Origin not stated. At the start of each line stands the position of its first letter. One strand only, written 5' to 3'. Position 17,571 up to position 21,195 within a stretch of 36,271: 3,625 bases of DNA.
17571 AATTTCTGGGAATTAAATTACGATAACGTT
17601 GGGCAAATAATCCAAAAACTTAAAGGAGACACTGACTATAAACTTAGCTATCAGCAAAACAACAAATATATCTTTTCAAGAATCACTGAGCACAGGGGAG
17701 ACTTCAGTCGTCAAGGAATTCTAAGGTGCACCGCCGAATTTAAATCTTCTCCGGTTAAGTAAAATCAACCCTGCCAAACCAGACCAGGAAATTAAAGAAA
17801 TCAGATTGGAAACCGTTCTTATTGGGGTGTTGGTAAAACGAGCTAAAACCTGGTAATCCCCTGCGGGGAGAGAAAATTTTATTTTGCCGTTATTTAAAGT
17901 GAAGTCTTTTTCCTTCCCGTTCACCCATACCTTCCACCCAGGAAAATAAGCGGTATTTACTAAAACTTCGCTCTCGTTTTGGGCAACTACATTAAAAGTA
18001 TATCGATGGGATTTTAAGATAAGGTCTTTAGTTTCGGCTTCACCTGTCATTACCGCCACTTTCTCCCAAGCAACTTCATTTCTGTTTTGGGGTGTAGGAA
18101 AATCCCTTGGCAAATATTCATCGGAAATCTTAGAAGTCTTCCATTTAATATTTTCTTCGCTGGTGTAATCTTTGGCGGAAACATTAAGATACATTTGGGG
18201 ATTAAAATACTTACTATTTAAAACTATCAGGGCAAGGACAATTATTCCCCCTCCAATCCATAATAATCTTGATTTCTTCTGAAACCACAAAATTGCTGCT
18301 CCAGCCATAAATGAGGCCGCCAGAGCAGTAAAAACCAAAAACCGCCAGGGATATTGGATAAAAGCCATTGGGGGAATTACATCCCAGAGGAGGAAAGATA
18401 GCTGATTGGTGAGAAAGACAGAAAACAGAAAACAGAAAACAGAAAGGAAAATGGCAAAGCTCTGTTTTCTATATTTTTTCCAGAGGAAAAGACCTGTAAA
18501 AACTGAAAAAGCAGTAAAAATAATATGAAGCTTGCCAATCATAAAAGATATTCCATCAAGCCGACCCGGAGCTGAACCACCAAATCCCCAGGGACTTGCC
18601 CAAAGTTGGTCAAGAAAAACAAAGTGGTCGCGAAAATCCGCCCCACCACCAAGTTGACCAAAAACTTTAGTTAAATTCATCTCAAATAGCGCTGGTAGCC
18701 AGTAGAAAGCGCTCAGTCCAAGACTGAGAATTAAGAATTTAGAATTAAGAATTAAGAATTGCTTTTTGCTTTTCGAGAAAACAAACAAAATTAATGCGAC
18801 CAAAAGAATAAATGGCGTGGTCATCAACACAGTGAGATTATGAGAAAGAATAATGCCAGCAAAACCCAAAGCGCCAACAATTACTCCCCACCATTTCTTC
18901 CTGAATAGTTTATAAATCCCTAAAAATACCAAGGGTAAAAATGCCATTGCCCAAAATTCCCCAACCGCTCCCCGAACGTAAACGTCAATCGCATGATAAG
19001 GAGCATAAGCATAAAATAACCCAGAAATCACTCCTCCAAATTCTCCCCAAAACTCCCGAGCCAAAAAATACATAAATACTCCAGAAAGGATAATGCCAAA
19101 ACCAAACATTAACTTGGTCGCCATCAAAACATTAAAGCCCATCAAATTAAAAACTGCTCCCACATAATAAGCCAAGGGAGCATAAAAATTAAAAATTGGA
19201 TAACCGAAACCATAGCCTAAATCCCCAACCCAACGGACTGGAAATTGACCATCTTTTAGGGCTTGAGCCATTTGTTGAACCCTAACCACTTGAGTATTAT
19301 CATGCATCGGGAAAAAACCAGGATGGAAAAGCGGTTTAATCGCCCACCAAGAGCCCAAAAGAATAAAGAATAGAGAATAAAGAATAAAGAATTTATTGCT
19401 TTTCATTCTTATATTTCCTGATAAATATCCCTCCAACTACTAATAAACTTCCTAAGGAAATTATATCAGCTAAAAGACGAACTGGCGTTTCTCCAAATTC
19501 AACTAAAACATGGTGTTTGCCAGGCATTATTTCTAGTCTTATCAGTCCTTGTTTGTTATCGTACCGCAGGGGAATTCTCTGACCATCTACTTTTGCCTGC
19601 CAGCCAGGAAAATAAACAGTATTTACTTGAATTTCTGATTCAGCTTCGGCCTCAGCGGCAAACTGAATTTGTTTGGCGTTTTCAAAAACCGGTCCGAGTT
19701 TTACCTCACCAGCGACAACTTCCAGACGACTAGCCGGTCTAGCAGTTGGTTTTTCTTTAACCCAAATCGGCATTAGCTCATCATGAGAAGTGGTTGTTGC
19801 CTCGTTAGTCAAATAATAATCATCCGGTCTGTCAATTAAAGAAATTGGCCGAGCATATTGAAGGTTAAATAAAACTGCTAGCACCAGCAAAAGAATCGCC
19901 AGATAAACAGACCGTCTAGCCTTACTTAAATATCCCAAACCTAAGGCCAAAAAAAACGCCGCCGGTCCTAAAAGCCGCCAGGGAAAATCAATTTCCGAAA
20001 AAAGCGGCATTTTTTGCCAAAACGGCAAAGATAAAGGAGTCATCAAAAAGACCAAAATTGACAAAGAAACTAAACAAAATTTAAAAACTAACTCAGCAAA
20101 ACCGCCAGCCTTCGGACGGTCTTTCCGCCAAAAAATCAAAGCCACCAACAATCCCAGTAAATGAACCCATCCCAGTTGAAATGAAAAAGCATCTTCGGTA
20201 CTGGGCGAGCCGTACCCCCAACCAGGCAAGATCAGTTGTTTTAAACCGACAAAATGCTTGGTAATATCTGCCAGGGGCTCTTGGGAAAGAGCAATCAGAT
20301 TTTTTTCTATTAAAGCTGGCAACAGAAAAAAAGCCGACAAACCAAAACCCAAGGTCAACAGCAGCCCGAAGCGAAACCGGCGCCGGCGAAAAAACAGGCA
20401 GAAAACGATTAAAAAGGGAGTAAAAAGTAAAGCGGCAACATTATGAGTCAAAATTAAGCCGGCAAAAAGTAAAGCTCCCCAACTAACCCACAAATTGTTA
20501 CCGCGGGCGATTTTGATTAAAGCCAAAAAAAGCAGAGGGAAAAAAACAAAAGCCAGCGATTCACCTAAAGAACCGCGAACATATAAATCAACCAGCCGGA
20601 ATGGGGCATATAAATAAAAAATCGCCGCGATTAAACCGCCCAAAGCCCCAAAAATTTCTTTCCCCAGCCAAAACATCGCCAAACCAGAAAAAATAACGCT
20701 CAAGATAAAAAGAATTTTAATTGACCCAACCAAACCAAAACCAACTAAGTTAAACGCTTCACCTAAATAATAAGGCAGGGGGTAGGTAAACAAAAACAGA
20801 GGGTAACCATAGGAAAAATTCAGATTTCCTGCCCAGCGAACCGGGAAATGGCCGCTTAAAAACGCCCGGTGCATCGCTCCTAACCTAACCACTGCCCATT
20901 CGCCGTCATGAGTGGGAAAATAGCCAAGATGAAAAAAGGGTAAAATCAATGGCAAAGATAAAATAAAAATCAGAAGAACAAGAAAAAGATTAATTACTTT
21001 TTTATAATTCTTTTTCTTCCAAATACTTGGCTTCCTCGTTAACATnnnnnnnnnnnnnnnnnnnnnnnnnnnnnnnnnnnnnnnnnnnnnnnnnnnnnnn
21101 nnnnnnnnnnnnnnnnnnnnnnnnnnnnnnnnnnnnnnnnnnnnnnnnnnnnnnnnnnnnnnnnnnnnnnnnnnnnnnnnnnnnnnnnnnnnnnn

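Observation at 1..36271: Wall-to-wall GT-C glycosyltransferase island: 16 polytopic transferases from about five families plus 8 GT2 in 36 kb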

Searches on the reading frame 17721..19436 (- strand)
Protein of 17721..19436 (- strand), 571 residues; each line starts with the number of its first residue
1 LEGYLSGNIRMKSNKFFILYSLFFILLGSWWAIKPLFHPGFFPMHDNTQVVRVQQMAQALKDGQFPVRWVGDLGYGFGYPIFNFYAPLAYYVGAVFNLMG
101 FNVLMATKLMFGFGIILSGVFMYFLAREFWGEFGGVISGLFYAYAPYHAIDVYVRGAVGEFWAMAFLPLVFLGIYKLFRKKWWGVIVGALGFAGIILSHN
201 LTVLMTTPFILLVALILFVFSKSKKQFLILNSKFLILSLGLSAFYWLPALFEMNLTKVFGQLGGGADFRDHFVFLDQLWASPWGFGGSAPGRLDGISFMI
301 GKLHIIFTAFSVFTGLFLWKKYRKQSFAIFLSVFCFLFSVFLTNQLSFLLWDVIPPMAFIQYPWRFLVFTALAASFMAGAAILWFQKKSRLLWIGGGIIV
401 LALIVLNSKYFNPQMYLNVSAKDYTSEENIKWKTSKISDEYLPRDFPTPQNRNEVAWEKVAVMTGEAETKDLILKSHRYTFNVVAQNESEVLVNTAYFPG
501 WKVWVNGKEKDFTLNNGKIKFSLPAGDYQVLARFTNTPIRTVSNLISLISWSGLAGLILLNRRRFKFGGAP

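Call 5: search_protein_families(library=pfam, proteins=[window:17721-19436:-], max_evalue=0.01)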
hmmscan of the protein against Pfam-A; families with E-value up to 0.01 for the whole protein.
window:17721-19436:- (571 aa): 2 families
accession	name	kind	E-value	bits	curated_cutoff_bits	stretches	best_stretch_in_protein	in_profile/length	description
PF10131.15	PTPS_related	-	5.2e-10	38.8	26.4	1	82-250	1-169/621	6-pyruvoyl-tetrahydropterin synthase related domain; membrane protein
PF09586.16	YfhO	-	1.4e-06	27.4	28.5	2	83-420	63-395/835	Bacterial membrane protein YfhO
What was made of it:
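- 17721..19436 (-): PTPS_a, PTPS_related GT-C (start ATG at 19406). It has a C-terminal beta-sandwich followed by a terminal TM helix. Pfam 5.2e-10 (call 5).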

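Call 13: search_protein_families(library=ncbifam, proteins=[window:17721-19436:-], max_evalue=0.1)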
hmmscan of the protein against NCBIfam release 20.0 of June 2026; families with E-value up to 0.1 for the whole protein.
window:17721-19436:- (571 aa): 0 families

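Call 40: find_homologous_proteins(query=window:17721-19406:-, max_evalue=0.001)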
Query window:17721-19406:- (561 aa): 2363 proteins with E <= 0.001 among 8000 candidates; the best 120 are listed.
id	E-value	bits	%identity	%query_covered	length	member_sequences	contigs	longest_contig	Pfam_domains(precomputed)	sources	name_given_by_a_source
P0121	0.0e+0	1270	100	100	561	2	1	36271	PF10131.16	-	-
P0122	1.5e-282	957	75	98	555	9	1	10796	PF10131.16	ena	-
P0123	5.6e-264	895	73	96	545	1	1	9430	PF10131.16,PF09586.17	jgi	jgi:uncharacterized membrane protein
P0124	2.0e-254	864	68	95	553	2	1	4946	PF10131.16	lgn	-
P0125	7.4e-253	859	68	95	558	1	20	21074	PF10131.16,PF13231.13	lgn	-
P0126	9.5e-246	835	66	95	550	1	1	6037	PF10131.16,PF13231.13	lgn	-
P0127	4.3e-244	830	66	97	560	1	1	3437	PF10131.16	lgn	-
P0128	3.3e-239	814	65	99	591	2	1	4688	PF10131.16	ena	-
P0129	5.4e-236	803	65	94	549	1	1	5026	PF10131.16,PF09586.17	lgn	-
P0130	7.1e-233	793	66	94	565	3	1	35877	PF10131.16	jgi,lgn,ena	-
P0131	9.6e-231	786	64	94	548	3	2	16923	PF10131.16,PF13231.13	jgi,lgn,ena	-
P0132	1.0e-229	782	66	94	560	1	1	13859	PF10131.16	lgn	-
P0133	6.7e-229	780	61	96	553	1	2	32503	PF10131.16,PF09586.17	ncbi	-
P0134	4.8e-228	777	62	95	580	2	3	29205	PF10131.16,PF09586.17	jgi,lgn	-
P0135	8.2e-228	776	63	93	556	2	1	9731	PF10131.16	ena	-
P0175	9.3e-181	621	53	95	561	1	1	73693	PF10131.16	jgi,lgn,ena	jgi:hypothetical protein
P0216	1.8e-164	567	48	97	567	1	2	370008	PF10131.16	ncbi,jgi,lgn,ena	-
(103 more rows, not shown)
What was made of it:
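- Tried and rejected: The database lists this contig at 36,271 bp (call 40), so the window cannot be extended from this population.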

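Call 42: find_encoding_contigs(protein=P0175, flank=10000, max_places=1)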
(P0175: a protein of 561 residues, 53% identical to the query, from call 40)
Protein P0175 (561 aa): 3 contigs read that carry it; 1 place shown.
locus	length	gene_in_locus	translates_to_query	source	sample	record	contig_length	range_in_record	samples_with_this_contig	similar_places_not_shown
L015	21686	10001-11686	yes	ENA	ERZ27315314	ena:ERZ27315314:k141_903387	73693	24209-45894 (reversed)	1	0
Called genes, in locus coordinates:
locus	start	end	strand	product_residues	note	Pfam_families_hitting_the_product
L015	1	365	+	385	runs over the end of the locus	PF00535:Glycos_transf_2, PF13641:Glyco_tranf_2_3 (weak), PF04138:GtrA_DPMS_TM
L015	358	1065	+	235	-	PF00535:Glycos_transf_2, PF10111:Glyco_tranf_2_2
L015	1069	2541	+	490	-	PF13231:PMT_2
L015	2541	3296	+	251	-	PF00535:Glycos_transf_2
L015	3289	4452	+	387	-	PF26314:MptA_B_family, PF09594:GT87 (weak)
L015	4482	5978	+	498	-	PF13231:PMT_2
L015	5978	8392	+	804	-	PF09586:YfhO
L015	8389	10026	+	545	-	PF10131:PTPS_related (weak)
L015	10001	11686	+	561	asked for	PF10131:PTPS_related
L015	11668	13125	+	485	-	PF01943:Polysacc_synt, PF13440:Polysacc_synt_3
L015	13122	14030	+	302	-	PF00535:Glycos_transf_2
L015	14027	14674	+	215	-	-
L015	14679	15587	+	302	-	PF00535:Glycos_transf_2, PF13641:Glyco_tranf_2_3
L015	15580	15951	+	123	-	PF01219:DAGK_prokar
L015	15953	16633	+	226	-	PF01569:PAP2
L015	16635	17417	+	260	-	PF00535:Glycos_transf_2, PF10111:Glyco_tranf_2_2 (weak)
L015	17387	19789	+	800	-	PF09586:YfhO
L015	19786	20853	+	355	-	PF13439:Glyco_transf_4, PF00534:Glycos_transf_1, PF13692:Glyco_trans_1_4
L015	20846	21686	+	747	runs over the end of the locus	PF09586:YfhO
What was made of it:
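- This fits heavy use of a polyprenyl-phosphate carrier (call 42).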

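Call 55: predict_structure(alignment_id=A2)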
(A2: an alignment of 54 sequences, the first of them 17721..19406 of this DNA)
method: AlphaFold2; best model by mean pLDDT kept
length: 561 residues; sequences in the alignment: 54
mean_pLDDT: 93.0   pTM: 0.93
mean pLDDT of the five models: 93.0, 92.9, 92.4, 91.8, 91.5
residues with pLDDT >= 90: 467; 70-90: 71; 50-70: 20; < 50: 3
segments of 3 or more residues with pLDDT < 50: none
pLDDT, mean of each block of 10 residues (from residue 1): 80 97 96 90 96 94 87 88 98 98 98 98 98 95 92 97 98 97 97 96 98 97 98 96 91 77 89 63 69 96 97 97 98 95 92 94 98 95 96 95 93 95 84 91 93 96 96 97 95 98 96 98 96 98 95 71 49
secondary structure, 60 per line:
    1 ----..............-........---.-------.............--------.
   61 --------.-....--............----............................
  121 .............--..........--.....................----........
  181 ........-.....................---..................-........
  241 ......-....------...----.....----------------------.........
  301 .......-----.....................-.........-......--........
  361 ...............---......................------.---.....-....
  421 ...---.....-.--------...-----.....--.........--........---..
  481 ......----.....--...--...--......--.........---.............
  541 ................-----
elements in order: H5-18 H20-27 H39-51 H71-74 H77-88 H93-133 H136-145 H148-168 H173-188 H190-210 H214-231 H233-245 H248-251 H265-269 H292-307 H313-333 H335-343 H345-350 H353-375 H379-400 H411-415 H417-423 H427-431 E450-454 E457-465 E468-475 E479-486 E491-495 E498-500 E503-505 E508-513 E516-524 H528-556
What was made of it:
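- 17721..19436 (-): AF2 pLDDT 93 (call 55).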

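Call 59: fold_search(model_id=the predicted structure, library=pdb)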
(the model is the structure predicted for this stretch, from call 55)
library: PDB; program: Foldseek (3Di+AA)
matches with E <= 10: 387; with E <= 0.001: 14
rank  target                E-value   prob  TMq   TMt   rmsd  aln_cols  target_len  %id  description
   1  3wak                  1.9e-05  1.00  0.41  0.29  12.8       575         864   12  Crystal structure of the Archaeoglobus fulgidus oligosaccharyltransferase (O29867_ARCFU) in the apo form (released 2013-10-30)
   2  8if8_B                2.9e-05  1.00  0.43  0.39   6.3       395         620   14  Arabinosyltransferase AftA (released 2023-05-31)
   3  5gmy_A                4.6e-05  1.00  0.45  0.32  11.6       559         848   15  Crystal structure of the Archaeoglobus fulgidus oligosaccharyltransferase (O29867_ARCFU) tethered with an acceptor pep (released 2017-02-01)
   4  7oci_F                5.0e-05  1.00  0.44  0.39  11.6       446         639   16  Cryo-EM structure of yeast Ost6p containing oligosaccharyltransferase complex (released 2022-02-16)
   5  8pn9_A                6.0e-05  1.00  0.41  0.36  12.9       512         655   12  Structure of human oligosaccharyltransferase OST-A complex bound to NGI-1 (released 2024-05-08)
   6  8if8_C                1.4e-04  1.00  0.41  0.39  11.6       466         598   12  Arabinosyltransferase AftA (released 2023-05-31)
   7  6ftg_5                2.0e-04  1.00  0.45  0.39  12.7       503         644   11  Subtomogram average of OST-containing ribosome-translocon complexes from canine rough microsomal membranes (released 2018-03-21)
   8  8age_A                2.2e-04  1.00  0.47  0.41  10.8       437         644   16  Structure of yeast oligosaccharylransferase complex with acceptor peptide bound (released 2022-12-07)
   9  5ogl_A                2.2e-04  1.00  0.43  0.36   8.2       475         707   14  Structure of bacterial oligosaccharyltransferase PglB in complex with an acceptor peptide and an lipid-linked oligosac (released 2017-10-25)
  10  6w98_A                2.3e-04  1.00  0.44  0.21   6.8       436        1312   13  Single-Particle Cryo-EM Structure of Arabinofuranosyltransferase AftD from Mycobacteria (released 2020-05-13)
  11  8b6l_I                2.6e-04  1.00  0.37  0.31  20.5       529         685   13  Subtomogram average of the human Sec61-TRAP-OSTA-translocon (released 2022-12-07)
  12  5ezm                  7.4e-04  1.00  0.27  0.28  20.1       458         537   10  Crystal Structure of ArnT from Cupriavidus metallidurans in the apo state (released 2016-02-17)
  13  5f15                  8.5e-04  1.00  0.44  0.46   5.9       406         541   12  Crystal Structure of ArnT from Cupriavidus metallidurans bound to Undecaprenyl phosphate (released 2016-02-17)
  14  6wby                  8.5e-04  1.00  0.43  0.21   7.3       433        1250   14  Single-Particle Cryo-EM Structure of Arabinofuranosyltransferase AftD from Mycobacteria, Mutant R1389S Class 2 (released 2020-05-13)
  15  6wbx                  3.3e-03  1.00  0.43  0.21   6.3       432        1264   14  Single-Particle Cryo-EM Structure of Arabinofuranosyltransferase AftD from Mycobacteria, Mutant R1389S Class 1 (released 2020-05-13)
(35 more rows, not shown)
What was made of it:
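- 17721..19436 (-): Foldseek hits AglB, AftA, STT3, PglB, AftD and ArnT at probability 1.0 (call 59).
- On GT-C superfamily glycosyltransferases (the 16 polytopic proteins): PTPS_a matches AglB, AftA, STT3, PglB, AftD and ArnT at probability 1.0 and TM 0.41-0.47 (call 59).
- GT-C folds: the PTPS_a model (pLDDT 93) matches AglB, AftA, STT3, PglB, AftD and ArnT (calls 55, 59).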

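Call 75: search_protein_families(library=pfam, proteins=[L015:14027-14674:+], max_evalue=0.001)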
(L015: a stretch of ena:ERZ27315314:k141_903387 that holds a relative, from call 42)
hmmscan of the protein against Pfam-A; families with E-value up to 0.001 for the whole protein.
L015:14027-14674:+ (215 aa): 0 families

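Call 80: find_encoding_contigs(protein=P0216, flank=10000, max_places=1)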
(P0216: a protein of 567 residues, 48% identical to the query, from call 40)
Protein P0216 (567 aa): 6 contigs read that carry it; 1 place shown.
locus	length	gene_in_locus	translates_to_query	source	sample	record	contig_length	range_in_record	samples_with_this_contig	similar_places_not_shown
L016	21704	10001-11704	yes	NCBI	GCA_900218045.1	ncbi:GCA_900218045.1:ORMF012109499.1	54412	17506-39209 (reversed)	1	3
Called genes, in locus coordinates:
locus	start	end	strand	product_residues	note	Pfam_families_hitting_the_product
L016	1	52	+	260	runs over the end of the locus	PF13098:Thioredoxin_2 (weak), PF13462:Thioredoxin_4, PF01323:DSBA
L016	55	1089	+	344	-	PF02683:DsbD_TM, PF13386:DsbD_2, PF13473:Cupredoxin_1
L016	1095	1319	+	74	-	PF00403:HMA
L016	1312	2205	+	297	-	-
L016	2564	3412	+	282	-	PF13641:Glyco_tranf_2_3 (weak), PF00535:Glycos_transf_2, PF10111:Glyco_tranf_2_2 (weak)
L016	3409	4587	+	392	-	PF26314:MptA_B_family, PF09594:GT87 (weak)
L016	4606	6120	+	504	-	PF13231:PMT_2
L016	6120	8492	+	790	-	PF09586:YfhO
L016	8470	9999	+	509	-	PF10131:PTPS_related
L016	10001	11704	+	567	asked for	PF10131:PTPS_related (weak)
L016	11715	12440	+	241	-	PF00535:Glycos_transf_2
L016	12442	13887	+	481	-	PF01943:Polysacc_synt, PF13440:Polysacc_synt_3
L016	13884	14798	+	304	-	PF00535:Glycos_transf_2, PF10111:Glyco_tranf_2_2 (weak)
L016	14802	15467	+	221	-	-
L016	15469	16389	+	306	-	PF00535:Glycos_transf_2, PF13641:Glyco_tranf_2_3, PF13632:Glyco_trans_2_3 (weak)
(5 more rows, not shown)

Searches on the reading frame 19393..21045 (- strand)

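Call 5: search_protein_families(library=pfam, proteins=[window:19393-21045:-], max_evalue=0.01)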
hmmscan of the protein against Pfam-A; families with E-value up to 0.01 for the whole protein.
window:19393-21045:- (550 aa): 2 families
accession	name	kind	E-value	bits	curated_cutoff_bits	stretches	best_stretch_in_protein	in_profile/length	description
PF10131.15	PTPS_related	-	4.1e-07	29.3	26.4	1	88-392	4-302/621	6-pyruvoyl-tetrahydropterin synthase related domain; membrane protein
PF04932.20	Wzy_C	-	0.0073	16.6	31.7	1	191-255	4-68/149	O-Antigen ligase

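Call 13: search_protein_families(library=ncbifam, proteins=[window:19393-21045:-], max_evalue=0.1)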
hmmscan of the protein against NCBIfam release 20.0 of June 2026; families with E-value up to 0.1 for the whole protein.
window:19393-21045:- (550 aa): 0 families
